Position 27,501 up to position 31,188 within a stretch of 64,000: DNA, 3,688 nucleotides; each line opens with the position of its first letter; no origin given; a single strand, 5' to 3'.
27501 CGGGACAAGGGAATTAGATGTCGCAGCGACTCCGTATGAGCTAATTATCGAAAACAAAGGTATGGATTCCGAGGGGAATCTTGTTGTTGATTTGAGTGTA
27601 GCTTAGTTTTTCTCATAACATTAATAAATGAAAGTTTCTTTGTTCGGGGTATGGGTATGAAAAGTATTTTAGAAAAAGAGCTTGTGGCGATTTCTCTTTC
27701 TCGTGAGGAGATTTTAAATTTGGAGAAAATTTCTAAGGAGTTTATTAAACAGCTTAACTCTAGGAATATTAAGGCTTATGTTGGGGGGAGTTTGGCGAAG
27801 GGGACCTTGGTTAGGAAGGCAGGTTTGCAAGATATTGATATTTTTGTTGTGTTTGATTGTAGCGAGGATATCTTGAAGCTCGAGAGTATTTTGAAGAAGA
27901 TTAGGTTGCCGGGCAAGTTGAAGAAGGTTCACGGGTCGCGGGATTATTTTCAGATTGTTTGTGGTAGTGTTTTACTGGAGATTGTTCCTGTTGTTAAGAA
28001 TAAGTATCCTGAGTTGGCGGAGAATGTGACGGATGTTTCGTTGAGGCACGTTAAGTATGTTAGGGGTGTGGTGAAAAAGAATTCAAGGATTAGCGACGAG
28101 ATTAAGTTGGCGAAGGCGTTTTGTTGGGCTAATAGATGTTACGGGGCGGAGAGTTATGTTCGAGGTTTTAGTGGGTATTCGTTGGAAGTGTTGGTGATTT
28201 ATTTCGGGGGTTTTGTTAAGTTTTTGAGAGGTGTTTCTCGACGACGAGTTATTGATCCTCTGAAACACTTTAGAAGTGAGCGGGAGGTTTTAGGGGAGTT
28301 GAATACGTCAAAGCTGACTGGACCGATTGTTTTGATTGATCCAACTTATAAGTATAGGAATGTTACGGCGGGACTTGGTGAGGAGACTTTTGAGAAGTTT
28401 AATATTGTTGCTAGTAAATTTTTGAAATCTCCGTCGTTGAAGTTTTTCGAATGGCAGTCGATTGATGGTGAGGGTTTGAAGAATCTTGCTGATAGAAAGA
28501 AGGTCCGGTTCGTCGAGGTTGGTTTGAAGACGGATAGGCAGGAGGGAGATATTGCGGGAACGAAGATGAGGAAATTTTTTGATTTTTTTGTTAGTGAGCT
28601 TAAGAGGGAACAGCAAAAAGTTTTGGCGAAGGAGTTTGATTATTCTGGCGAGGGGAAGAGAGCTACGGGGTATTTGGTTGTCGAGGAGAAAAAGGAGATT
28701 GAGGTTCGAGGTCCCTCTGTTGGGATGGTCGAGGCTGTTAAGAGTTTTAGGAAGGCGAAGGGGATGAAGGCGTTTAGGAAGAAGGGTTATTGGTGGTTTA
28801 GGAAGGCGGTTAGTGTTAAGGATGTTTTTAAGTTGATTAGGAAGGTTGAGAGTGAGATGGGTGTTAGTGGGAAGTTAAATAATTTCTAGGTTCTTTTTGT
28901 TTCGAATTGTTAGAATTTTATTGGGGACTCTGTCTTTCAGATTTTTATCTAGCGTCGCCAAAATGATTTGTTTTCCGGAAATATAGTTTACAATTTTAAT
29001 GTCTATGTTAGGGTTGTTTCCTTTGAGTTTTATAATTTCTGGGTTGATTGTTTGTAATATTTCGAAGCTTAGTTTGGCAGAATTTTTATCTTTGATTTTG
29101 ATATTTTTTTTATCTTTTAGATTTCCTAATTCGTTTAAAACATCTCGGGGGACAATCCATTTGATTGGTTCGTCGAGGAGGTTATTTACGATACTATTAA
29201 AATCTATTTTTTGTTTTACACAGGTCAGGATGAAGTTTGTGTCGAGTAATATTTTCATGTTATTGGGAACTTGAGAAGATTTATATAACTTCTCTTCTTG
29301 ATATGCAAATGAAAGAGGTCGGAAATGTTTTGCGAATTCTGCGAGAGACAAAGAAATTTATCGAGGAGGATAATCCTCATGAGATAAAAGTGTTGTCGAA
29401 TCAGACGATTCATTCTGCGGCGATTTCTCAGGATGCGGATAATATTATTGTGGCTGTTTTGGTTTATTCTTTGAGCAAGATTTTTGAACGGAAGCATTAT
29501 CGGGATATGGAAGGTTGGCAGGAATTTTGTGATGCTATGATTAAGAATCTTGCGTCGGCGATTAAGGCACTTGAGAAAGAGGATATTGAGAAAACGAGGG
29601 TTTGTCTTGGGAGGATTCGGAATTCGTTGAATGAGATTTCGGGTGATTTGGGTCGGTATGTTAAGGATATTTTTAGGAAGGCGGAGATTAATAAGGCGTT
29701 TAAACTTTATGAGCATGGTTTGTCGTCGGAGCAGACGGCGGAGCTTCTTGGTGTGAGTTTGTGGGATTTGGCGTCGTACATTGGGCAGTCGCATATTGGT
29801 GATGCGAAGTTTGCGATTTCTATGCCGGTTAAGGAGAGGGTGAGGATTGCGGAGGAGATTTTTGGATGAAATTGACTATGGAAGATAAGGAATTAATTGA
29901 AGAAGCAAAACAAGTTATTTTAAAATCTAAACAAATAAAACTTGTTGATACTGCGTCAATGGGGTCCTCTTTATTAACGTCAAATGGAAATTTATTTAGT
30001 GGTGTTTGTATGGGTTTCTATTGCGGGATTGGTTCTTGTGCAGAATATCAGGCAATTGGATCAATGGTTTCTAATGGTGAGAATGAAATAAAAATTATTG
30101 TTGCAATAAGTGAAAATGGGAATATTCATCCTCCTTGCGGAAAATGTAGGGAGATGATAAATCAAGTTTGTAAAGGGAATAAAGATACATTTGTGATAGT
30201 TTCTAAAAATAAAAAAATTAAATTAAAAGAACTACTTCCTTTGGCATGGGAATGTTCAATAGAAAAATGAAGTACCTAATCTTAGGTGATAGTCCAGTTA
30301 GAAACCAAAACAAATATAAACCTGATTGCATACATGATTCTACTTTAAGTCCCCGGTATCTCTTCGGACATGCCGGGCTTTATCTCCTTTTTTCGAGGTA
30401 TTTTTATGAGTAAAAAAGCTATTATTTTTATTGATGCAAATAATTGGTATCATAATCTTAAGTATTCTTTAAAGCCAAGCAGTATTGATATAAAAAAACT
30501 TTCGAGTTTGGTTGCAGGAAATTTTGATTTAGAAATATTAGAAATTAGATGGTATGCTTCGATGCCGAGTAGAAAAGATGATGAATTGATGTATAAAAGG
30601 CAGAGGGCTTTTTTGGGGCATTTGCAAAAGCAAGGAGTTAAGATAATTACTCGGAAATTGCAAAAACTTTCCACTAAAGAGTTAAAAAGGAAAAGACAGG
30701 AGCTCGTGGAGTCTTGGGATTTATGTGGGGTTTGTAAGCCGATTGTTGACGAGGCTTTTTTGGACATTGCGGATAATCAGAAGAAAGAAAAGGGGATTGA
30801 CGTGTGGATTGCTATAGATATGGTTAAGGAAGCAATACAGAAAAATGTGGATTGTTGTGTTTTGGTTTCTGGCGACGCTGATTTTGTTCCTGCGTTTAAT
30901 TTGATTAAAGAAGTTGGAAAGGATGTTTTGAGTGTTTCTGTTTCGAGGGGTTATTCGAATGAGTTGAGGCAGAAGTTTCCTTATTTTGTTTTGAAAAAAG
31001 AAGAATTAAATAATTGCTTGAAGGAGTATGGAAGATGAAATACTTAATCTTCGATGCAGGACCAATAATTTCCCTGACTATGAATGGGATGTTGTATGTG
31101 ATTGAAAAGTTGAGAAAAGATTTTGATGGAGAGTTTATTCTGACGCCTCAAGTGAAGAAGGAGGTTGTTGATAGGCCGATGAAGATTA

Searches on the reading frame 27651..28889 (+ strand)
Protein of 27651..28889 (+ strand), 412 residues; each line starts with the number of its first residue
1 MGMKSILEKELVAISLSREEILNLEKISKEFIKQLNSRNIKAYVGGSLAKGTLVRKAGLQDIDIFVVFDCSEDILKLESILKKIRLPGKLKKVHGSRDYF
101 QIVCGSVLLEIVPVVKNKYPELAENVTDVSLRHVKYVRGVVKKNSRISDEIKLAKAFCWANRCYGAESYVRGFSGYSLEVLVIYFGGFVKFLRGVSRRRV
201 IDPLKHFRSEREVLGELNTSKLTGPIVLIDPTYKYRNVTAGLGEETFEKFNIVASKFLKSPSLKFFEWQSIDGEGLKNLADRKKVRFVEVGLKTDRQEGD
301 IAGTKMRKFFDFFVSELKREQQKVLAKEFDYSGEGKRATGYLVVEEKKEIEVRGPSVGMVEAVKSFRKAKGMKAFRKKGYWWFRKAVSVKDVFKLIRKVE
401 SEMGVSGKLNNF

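Call 32: search_protein_families(library=pfam, max_evalue=0.01, proteins=[window:27651-28889:+])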
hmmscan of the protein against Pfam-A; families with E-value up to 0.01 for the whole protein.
window:27651-28889:+ (412 aa): 4 families
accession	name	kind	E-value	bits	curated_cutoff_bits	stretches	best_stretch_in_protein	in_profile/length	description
PF09249.16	tRNA_NucTransf2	-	2.3e-25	89.5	27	1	149-267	1-113/113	tRNA nucleotidyltransferase, second domain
PF01909.29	NTP_transf_2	-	8e-07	29.8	21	1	29-95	5-66/93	Nucleotidyltransferase domain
PF18144.7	SMODS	-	0.0016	19.1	26.5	1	1-119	1-135/164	Second Messenger Oligonucleotide or Dinucleotide Synthetase domain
PF18765.7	Polbeta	-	0.0027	18.3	26.9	1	31-86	7-60/93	Polymerase beta, Nucleotidyltransferase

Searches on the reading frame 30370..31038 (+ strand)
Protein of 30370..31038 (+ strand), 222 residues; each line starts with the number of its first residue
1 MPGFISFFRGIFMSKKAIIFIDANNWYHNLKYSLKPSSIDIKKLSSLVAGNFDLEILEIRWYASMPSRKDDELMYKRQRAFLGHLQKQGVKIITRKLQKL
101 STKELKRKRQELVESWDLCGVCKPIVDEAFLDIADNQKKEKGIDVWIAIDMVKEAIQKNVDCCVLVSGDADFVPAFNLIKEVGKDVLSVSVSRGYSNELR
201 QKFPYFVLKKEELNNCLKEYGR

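Call 32: search_protein_families(library=pfam, max_evalue=0.01, proteins=[window:30370-31038:+])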
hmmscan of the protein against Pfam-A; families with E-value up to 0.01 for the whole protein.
window:30370-31038:+ (222 aa): 1 family
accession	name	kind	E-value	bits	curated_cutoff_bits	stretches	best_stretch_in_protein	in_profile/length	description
PF01936.24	NYN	-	1.1e-19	71.8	24.2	1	17-207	2-142/145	NYN domain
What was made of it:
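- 30370..31038 (+): Insert: an NYN-domain cassette between the deaminase and g224. Its stop lies in the ATGA of g224. Pfam PF01936 (call 32).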
